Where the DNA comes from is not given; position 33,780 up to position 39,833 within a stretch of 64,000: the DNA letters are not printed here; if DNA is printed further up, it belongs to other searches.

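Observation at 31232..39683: PA14 adhesin, a 66-aa-repeat paralog and an RNase-H-fold gene form one unit, and the adhesin's cytoplasmic tail ends in a half-copy of the repeat motif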

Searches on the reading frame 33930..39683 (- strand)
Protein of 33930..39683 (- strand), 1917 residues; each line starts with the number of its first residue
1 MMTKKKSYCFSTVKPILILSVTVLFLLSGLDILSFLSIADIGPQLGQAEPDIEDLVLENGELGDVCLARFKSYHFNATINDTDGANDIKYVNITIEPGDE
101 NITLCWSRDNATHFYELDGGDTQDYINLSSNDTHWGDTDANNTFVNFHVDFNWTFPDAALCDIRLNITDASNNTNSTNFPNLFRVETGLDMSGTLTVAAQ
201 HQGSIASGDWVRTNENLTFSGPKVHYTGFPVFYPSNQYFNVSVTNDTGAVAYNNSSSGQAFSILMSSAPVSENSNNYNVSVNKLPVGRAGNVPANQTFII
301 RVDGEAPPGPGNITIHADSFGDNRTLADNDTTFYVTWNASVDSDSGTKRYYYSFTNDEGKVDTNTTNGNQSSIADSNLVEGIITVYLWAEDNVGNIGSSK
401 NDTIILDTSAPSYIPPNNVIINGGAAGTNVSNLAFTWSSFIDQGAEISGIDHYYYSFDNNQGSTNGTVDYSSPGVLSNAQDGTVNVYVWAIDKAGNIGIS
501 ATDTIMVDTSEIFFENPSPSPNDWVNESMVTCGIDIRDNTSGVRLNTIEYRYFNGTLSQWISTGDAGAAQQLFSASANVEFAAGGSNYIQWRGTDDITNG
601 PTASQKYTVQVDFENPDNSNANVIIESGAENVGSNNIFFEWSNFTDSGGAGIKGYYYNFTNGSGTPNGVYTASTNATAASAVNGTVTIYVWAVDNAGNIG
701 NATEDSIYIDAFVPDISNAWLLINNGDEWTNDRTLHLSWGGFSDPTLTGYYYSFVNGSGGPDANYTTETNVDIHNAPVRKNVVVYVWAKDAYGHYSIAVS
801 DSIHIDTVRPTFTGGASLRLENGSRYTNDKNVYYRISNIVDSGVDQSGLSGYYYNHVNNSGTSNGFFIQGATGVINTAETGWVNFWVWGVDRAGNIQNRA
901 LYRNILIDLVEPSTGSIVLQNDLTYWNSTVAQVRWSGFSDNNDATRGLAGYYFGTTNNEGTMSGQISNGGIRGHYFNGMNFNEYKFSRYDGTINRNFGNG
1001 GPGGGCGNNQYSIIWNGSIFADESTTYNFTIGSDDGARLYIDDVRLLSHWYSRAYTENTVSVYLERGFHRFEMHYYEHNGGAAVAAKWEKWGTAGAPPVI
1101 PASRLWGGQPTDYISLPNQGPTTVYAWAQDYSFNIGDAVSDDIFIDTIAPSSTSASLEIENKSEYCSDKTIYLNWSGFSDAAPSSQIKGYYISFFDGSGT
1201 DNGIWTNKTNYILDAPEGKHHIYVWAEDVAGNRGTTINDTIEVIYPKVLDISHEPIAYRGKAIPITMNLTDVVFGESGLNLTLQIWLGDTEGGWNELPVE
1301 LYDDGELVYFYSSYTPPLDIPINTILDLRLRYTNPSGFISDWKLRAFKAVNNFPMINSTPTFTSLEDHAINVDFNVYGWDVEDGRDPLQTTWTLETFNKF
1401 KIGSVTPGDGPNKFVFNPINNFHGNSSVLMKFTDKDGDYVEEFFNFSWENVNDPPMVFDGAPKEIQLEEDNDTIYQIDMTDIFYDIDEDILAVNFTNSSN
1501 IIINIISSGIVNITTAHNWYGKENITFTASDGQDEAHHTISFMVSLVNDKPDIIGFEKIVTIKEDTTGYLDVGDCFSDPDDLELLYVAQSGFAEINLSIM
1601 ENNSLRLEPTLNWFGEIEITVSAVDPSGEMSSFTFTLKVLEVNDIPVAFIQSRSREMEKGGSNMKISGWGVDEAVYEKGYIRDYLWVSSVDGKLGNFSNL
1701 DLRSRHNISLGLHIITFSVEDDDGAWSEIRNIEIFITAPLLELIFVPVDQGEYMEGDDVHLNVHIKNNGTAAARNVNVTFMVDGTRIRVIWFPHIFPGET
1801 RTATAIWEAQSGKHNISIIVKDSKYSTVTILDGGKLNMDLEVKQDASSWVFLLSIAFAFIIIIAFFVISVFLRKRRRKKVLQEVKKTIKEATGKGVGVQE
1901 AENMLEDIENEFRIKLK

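Call 8: search_protein_families(library=pfam, proteins=[window:33930-39683:-], max_evalue=0.01)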
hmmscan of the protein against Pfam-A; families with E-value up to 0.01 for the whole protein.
window:33930-39683:- (1917 aa): 4 families
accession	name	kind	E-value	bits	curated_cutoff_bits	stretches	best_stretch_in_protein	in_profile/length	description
PF07691.17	PA14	-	1.2e-14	54.8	24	1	970-1088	4-133/147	PA14 domain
PF17963.7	Big_9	-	7.1e-10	40.1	23.6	2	1452-1540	1-86/89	Bacterial Ig domain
PF07705.17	CARDB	-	1.6e-08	35.1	22.7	1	1750-1820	12-83/101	CARDB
PF17892.7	Cadherin_5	-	6.7e-08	32.7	26.5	1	1451-1542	1-95/98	Cadherin-like domain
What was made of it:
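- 36420..36776 (-): PA14 domain (aa 970-1088). call 8: 54.8 bits against cut-off 24
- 34224..34436 (-): CARDB domain (aa 1750-1820), the last extracellular domain before the membrane anchor. call 8: 35.1 bits against cut-off 22.7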

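Call 29: search_protein_families(library=ncbifam, proteins=[window:33930-39683:-], max_evalue=1)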
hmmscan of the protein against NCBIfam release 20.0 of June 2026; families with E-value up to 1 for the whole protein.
window:33930-39683:- (1917 aa): 5 families
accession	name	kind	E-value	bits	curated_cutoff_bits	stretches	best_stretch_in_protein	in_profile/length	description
NF012211.1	tand_rpt_95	domain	5.2e-17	61.6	90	3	1468-1552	3-92/98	tandem-95 repeat protein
NF047446.1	barrel_OmpL47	domain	3.8e-12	46.5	40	4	447-504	15-65/68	OmpL47-type beta-barrel domain-containing protein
NF045937.1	MSC_0624_12TM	equivalog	0.01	14.4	70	1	1844-1881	278-314/445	MSC_0624 family F1-like ATPase-associated membrane protein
NF033860.0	Wzy_O6_O28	subfamily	0.017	14.1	75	1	1826-1885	17-77/385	oligosaccharide repeat unit polymerase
NF041776.1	xylosidase_Xyl3A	equivalog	0.27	9.1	1250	1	967-1080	442-559/846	xylan 1,4-beta-xylosidase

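Call 71: list_cluster_members(proteins=[P0001, P0143, window:33930-39683:-, window:1431-8777:-])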
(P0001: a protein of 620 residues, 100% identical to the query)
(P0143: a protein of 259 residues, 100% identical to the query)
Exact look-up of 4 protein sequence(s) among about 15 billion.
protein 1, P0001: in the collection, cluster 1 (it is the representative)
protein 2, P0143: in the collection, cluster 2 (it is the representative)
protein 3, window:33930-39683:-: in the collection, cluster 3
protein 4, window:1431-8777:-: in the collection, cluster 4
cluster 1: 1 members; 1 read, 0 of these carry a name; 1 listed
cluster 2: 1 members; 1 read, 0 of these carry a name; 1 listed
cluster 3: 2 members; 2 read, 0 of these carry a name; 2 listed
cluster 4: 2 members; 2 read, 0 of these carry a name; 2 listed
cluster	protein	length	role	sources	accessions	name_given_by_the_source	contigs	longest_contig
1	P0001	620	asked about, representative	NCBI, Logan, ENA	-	-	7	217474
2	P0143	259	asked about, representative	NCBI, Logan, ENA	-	-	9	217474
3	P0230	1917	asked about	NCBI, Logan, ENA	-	-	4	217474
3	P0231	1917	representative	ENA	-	-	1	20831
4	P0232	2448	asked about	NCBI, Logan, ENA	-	-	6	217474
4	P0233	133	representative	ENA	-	-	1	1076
